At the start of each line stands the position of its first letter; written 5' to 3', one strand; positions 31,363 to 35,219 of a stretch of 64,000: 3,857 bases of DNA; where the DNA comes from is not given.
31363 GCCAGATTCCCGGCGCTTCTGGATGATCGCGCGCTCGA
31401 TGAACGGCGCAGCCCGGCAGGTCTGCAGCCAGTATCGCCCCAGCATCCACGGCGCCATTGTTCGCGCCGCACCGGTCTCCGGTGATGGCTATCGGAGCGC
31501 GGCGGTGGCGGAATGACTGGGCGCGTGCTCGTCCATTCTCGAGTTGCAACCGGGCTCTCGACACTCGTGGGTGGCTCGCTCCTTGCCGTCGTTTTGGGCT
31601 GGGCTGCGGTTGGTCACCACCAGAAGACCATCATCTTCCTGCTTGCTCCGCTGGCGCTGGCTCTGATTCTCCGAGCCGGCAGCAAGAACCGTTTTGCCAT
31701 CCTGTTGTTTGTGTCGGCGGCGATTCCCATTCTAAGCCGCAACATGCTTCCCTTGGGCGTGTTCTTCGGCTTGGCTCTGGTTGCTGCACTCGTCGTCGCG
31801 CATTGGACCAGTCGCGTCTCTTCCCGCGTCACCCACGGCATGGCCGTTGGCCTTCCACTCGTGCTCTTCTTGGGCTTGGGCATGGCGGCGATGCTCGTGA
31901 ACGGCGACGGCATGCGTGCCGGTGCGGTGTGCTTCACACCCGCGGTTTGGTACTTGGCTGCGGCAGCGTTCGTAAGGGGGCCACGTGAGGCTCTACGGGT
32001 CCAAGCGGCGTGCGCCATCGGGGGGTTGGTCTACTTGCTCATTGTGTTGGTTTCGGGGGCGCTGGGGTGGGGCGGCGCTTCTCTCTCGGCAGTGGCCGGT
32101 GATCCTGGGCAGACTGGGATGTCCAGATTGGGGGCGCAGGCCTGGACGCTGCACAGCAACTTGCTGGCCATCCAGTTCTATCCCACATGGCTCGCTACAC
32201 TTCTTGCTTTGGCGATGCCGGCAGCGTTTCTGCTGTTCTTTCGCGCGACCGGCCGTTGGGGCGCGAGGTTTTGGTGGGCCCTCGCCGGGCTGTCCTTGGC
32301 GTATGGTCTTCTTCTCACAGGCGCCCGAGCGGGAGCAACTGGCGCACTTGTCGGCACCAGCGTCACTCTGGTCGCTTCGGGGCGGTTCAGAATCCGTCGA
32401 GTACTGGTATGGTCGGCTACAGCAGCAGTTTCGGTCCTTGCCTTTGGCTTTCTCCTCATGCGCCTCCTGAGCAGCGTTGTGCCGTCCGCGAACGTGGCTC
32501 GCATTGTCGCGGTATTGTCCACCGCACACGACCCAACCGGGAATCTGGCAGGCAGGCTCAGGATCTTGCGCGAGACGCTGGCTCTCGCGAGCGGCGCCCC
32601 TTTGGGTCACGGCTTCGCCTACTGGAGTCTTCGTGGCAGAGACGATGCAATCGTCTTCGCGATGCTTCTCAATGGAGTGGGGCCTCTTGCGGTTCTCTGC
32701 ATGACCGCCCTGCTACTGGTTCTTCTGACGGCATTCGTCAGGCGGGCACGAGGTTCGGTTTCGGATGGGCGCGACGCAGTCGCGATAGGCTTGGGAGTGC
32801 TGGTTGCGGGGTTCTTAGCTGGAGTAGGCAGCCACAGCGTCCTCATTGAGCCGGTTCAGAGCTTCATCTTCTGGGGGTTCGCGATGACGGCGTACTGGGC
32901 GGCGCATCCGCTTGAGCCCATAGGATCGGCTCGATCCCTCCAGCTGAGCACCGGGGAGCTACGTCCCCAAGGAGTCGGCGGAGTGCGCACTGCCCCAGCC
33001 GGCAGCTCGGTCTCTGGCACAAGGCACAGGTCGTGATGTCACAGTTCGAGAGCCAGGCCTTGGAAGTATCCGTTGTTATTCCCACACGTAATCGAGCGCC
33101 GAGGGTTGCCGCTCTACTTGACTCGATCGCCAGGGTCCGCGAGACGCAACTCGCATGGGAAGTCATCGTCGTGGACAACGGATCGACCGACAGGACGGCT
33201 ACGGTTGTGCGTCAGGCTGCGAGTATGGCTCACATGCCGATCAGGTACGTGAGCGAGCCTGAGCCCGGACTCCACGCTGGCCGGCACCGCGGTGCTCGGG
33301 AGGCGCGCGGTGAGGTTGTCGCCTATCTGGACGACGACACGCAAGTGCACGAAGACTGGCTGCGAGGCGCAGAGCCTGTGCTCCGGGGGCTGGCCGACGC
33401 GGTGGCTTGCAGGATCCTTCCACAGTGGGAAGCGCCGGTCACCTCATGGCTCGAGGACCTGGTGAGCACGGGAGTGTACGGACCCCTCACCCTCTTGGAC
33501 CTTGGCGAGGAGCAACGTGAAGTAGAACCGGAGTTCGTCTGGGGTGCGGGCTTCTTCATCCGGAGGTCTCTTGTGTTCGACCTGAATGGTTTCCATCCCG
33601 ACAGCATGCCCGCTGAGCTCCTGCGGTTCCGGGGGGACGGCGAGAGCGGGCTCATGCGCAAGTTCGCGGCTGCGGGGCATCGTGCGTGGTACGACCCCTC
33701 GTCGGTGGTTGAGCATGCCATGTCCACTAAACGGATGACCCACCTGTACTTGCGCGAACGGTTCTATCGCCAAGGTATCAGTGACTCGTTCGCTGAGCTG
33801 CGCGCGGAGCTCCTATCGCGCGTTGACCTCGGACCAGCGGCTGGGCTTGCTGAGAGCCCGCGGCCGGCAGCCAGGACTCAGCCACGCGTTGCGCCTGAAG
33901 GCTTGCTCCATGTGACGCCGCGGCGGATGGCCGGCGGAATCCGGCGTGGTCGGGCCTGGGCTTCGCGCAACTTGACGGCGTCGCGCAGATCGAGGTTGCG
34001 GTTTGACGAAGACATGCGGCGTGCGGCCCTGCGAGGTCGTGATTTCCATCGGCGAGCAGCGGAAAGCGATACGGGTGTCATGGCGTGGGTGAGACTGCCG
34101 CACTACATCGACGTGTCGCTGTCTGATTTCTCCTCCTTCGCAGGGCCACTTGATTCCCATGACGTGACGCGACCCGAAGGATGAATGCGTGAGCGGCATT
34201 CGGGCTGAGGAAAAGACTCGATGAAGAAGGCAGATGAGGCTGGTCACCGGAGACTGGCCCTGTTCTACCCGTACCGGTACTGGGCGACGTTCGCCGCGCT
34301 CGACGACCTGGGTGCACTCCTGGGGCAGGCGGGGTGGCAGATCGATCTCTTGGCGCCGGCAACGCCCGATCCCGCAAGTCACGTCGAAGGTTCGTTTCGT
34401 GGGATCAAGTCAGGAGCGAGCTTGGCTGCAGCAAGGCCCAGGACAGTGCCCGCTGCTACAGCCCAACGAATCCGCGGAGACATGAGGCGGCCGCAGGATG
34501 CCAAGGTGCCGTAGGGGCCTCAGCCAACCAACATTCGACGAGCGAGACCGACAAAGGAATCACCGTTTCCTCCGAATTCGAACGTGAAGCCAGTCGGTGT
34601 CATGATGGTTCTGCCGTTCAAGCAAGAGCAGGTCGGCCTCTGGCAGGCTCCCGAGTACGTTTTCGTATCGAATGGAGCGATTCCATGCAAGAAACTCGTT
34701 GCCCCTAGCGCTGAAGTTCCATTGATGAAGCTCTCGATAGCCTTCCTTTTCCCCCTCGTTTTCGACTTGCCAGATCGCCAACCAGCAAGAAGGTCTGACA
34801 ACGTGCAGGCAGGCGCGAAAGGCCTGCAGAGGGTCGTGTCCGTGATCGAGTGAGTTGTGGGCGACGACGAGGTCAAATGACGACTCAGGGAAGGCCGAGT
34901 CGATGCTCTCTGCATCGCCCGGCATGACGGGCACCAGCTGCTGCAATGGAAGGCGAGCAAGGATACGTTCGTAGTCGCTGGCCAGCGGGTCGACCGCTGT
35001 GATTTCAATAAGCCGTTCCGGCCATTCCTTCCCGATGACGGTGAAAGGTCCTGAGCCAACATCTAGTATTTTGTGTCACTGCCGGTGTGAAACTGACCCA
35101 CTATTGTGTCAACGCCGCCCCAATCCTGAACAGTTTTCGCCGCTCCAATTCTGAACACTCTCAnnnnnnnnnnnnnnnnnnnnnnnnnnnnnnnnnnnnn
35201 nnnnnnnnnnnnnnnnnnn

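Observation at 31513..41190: Tandem, diverged duplication of a three-gene module (Wzy_C membrane protein, GT2, GT1-like). Wzy_C proteins coexist with an ABC-transporter pathway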

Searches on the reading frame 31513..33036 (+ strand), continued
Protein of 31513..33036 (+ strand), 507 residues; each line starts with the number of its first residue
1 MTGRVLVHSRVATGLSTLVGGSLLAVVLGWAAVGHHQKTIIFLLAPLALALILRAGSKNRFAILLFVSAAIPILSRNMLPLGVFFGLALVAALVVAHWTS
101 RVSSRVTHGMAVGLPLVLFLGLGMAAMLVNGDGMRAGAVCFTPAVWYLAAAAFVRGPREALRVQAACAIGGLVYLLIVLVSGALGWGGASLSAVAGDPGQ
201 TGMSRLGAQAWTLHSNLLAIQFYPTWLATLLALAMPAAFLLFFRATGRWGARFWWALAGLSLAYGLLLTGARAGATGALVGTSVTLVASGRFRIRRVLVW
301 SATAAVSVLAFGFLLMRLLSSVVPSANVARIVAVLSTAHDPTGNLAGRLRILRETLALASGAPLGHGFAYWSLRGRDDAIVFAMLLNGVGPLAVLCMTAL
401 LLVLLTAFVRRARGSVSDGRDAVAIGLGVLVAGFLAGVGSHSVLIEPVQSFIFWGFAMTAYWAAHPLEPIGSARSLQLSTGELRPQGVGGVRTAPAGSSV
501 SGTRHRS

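Call 99: search_protein_families(library=pfam, proteins=[P0035, P0051, P0055, P0068], max_evalue=0.01)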
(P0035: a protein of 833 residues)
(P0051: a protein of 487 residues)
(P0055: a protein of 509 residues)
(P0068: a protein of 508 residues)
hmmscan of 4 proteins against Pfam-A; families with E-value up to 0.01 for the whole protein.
P0035 (833 aa): 3 families
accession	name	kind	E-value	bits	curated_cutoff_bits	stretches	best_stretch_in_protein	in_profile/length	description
PF00535.33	Glycos_transf_2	-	8.8e-16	58.7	23.3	1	7-124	1-116/168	Glycosyl transferase family 2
PF13641.12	Glyco_tranf_2_3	-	0.0026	18.2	27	1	7-123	4-123/230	Glycosyltransferase like family 2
PF10111.15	Glyco_tranf_2_2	-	0.0039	17.1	27.3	1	7-104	1-99/276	Glycosyltransferase like family 2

P0051 (487 aa): 1 family
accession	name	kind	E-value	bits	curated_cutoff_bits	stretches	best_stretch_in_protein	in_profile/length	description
PF04932.20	Wzy_C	-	0.00067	19.9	31.7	1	271-388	2-108/149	O-Antigen ligase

P0055 (509 aa): 1 family
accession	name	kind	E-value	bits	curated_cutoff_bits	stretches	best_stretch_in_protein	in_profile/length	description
PF04932.20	Wzy_C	-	0.00026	21.2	31.7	1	277-398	2-122/149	O-Antigen ligase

P0068 (508 aa): 1 family
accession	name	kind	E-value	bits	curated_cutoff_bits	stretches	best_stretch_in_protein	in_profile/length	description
PF04932.20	Wzy_C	-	4.5e-16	59.4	31.7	1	288-432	2-148/149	O-Antigen ligase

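Call 100: find_encoding_contigs(protein=P0035, flank=10000, max_places=3)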
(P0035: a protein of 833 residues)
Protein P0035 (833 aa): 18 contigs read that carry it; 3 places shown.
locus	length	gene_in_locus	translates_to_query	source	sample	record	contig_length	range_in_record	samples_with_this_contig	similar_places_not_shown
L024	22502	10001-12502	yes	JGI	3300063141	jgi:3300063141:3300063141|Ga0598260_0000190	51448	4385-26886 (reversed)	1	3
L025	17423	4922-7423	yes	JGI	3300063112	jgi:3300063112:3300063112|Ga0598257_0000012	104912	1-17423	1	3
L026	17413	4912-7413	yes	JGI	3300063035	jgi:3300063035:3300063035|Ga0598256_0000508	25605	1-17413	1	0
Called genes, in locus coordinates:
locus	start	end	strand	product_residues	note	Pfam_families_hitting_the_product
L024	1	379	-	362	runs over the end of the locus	PF13439:Glyco_transf_4, PF13579:Glyco_trans_4_4, PF00534:Glycos_transf_1, PF13692:Glyco_trans_1_4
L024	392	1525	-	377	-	PF04055:Radical_SAM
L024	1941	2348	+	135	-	-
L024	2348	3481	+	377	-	PF01041:DegT_DnrJ_EryC1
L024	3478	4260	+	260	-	PF01209:Ubie_methyltran (weak), PF05175:MTS (weak), PF03848:TehB (weak), PF13489:Methyltransf_23, PF13847:Methyltransf_31, PF08241:Methyltransf_11, PF08242:Methyltransf_12, PF13649:Methyltransf_25, +2 more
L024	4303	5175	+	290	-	PF10364:NKWYS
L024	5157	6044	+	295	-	PF10364:NKWYS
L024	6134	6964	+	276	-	PF00685:Sulfotransfer_1 (faint)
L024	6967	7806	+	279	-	PF01061:ABC2_membrane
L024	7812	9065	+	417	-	PF00005:ABC_tran, PF14524:Wzt_C (weak)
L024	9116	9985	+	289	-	PF00685:Sulfotransfer_1, PF13469:Sulfotransfer_3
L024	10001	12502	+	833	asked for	PF00535:Glycos_transf_2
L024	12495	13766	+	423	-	PF26337:Gtf3_C (weak)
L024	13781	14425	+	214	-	PF00132:Hexapep, PF14602:Hexapep_2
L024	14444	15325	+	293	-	PF00685:Sulfotransfer_1 (faint)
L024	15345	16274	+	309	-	PF13469:Sulfotransfer_3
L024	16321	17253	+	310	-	PF00535:Glycos_transf_2, PF10111:Glyco_tranf_2_2 (weak), PF13641:Glyco_tranf_2_3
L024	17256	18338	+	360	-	PF13439:Glyco_transf_4, PF00534:Glycos_transf_1, PF13692:Glyco_trans_1_4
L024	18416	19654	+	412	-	PF13439:Glyco_transf_4, PF13579:Glyco_trans_4_4, PF00534:Glycos_transf_1, PF13692:Glyco_trans_1_4, PF13524:Glyco_trans_1_2 (weak)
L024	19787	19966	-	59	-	-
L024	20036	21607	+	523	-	PF00206:Lyase_1, PF14698:ASL_C2 (weak)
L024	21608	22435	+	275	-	PF02679:ComA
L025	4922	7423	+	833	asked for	PF00535:Glycos_transf_2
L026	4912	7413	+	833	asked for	PF00535:Glycos_transf_2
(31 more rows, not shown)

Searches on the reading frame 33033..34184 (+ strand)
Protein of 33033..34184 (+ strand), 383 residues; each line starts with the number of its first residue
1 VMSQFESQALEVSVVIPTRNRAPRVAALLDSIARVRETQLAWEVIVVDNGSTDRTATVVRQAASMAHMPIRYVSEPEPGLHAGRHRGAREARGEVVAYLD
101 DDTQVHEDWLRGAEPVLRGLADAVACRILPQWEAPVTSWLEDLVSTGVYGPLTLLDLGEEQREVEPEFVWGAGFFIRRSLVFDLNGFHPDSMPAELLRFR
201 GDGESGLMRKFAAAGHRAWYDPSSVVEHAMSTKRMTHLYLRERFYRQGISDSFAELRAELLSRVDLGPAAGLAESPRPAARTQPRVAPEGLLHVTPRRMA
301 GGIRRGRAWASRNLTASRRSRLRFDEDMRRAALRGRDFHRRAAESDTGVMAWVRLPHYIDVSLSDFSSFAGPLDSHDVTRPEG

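Call 4: search_protein_families(library=pfam, proteins=[window:33033-34184:+], max_evalue=0.01)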
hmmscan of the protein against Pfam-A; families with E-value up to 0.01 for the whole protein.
window:33033-34184:+ (383 aa): 4 families
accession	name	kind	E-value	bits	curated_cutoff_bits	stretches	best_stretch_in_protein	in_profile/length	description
PF00535.33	Glycos_transf_2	-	6.6e-27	94.9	23.3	1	13-127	1-114/168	Glycosyl transferase family 2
PF13641.12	Glyco_tranf_2_3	-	1.2e-08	35.7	27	1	12-230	3-213/230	Glycosyltransferase like family 2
PF10111.15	Glyco_tranf_2_2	-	1.9e-06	28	27.3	1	13-110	1-99/276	Glycosyltransferase like family 2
PF13632.12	Glyco_trans_2_3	-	0.00024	21.4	27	1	96-190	2-92/198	Glycosyl transferase family group 2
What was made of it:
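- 33033..34184 (+): B1, a soluble GT-A/GT2 glycosyltransferase with a conserved C-terminal helical extension of about 100 aa. PF00535, 94.9 bits (call 4).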

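Call 18: search_protein_families(library=ncbifam, proteins=[window:33033-34184:+], max_evalue=0.01)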
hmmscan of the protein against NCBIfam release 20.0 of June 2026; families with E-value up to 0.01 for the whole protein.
window:33033-34184:+ (383 aa): 25 families
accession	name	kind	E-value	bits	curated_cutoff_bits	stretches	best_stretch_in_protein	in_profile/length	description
NF038302.1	EPS_HpsE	equivalog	1e-30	106.8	300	1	11-251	2-245/307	hormogonium polysaccharide biosynthesis glycosyltransferase HpsE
TIGR03965.1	mycofact_glyco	equivalog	4.1e-27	95.2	280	1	8-248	72-299/467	mycofactocin biosynthesis glycosyltransferase MftF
NF041875.1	EPS_EpsD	equivalog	7.1e-23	81.5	370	1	12-111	1-98/325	exopolysaccharide biosynthesis glycosyltransferase EpsD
NF041394.1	GtaseAglG_Halo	equivalog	8.4e-18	64.7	440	1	11-253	2-240/304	glucosyl-dolichyl phosphate glucuronosyltransferase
TIGR04283.1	glyco_like_mftF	equivalog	1e-12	48.1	182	1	12-117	1-97/221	TIGR04283 family arsenosugar biosynthesis glycosyltransferase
NF010496.0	PRK13915.1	equivalog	3.3e-12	46.1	262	1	8-104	29-128/307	glucosyl-3-phosphoglycerate synthase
NF007482.0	PRK10073.1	equivalog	1.3e-11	44.1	423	1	7-107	3-100/334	glycosyltransferase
NF038299.1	EPS_HpsN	equivalog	2e-10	40.1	425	1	11-116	2-105/317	hormogonium polysaccharide biosynthesis glycosyltransferase HpsN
NF047683.1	TeichurnBiosyTuaG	equivalog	4.5e-09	36.3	400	1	9-110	5-104/252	teichuronic acid biosynthesis protein TuaG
NF007986.1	PRK10714.1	equivalog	7.5e-08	31.7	529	1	11-105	7-103/316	undecaprenyl-phosphate 4-deoxy-4-formamido-L-arabinose transferase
NF045692.1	OglycostaseCruG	equivalog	3.2e-07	29.6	600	1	10-65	41-94/386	2'-O-glycosyltransferase CruG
NF050819.1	PolSacchBiosHfsG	equivalog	4.7e-07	29.3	500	1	8-104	10-103/302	polysaccharide biosynthesis protein HfsG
TIGR04009.1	wcaE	equivalog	1.6e-06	27.6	369.2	1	31-108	22-98/248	colanic acid biosynthesis glycosyltransferase WcaE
TIGR03937.1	PgaC_IcaA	equivalog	2.3e-06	26.9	422.3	1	8-108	43-141/407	poly-beta-1,6-N-acetyl-D-glucosamine synthase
TIGR03469.1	HpnB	hypoth_equivalog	4.7e-06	25.9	379.25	1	11-68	45-101/386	hopene-associated glycosyltransferase HpnB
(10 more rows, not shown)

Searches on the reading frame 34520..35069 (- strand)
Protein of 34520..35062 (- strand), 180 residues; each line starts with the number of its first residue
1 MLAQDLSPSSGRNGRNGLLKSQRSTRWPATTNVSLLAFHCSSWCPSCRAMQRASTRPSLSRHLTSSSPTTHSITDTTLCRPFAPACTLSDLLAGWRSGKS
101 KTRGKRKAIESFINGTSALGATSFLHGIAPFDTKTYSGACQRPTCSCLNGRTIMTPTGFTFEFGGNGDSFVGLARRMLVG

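Call 4: search_protein_families(library=pfam, proteins=[window:34520-35062:-], max_evalue=0.01)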
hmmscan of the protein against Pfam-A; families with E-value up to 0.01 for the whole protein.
window:34520-35062:- (180 aa): 0 families
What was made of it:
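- Tried and rejected: I first tested the wrong reading frame for the gene between C1 and the IS element (34520-35062, no Pfam hit, call 4).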

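Call 18: search_protein_families(library=ncbifam, proteins=[window:34520-35062:-], max_evalue=0.01)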
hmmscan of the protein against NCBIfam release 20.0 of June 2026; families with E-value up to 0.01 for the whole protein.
window:34520-35062:- (180 aa): 0 families

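Call 95: search_protein_families(library=pfam, proteins=[window:34560-35069:-], max_evalue=0.01)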
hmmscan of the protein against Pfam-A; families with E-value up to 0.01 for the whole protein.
window:34560-35069:- (169 aa): 5 families
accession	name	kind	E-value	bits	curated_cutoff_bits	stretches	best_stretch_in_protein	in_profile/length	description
PF08241.18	Methyltransf_11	-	4.1e-11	43.8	21.2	1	2-98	1-94/95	Methyltransferase domain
PF13649.12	Methyltransf_25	-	1.1e-06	29.7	27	1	1-93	1-95/97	Methyltransferase domain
PF08242.18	Methyltransf_12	-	6.3e-06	27.3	30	1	19-97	19-98/98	Methyltransferase domain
PF13489.12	Methyltransf_23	-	0.00016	21.9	27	1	4-117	29-135/164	Methyltransferase domain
PF13847.12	Methyltransf_31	-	0.0029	17.7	27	1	51-117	61-125/145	Methyltransferase domain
